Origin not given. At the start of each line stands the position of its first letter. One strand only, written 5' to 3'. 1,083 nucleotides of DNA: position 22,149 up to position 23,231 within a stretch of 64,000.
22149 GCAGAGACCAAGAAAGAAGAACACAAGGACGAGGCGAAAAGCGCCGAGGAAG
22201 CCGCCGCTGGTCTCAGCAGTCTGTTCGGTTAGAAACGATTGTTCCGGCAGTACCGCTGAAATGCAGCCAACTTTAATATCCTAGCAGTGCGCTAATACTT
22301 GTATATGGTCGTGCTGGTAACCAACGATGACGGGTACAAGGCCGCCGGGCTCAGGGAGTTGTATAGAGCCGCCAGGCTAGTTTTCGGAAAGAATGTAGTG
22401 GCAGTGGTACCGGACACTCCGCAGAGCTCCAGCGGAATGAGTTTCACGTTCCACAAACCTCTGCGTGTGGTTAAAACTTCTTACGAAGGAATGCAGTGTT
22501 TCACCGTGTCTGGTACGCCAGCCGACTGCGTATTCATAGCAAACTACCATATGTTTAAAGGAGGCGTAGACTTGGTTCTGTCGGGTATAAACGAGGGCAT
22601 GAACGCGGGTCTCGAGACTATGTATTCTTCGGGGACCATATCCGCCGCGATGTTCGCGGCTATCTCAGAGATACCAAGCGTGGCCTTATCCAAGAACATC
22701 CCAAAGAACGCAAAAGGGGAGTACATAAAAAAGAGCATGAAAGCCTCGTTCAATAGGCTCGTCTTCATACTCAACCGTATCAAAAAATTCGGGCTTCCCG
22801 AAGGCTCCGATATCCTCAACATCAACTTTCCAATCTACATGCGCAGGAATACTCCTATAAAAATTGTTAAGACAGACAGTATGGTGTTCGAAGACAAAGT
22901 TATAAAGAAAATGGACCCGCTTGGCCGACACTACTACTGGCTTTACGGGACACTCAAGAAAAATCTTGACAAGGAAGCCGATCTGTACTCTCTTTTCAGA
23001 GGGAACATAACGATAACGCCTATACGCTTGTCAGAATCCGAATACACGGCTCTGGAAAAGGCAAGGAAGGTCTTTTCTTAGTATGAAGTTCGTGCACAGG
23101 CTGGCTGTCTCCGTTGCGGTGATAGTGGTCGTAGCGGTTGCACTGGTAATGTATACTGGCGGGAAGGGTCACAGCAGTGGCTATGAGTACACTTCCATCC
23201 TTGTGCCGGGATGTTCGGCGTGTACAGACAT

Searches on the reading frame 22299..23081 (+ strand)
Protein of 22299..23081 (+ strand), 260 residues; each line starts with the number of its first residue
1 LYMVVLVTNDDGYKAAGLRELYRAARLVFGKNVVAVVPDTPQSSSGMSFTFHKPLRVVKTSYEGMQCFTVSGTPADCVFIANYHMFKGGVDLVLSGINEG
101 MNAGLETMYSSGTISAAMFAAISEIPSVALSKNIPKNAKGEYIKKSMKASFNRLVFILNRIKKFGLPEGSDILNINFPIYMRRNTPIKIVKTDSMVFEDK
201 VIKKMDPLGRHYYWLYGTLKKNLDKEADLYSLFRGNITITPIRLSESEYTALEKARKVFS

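Call 92: search_protein_families(library=pfam, proteins=[window:22299-23081:+], max_evalue=0.001)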
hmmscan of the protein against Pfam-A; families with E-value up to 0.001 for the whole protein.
window:22299-23081:+ (260 aa): 1 family
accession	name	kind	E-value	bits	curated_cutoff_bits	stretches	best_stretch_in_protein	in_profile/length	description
PF01975.23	SurE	-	9.7e-46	156.4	22.1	1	5-188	1-175/189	Survival protein SurE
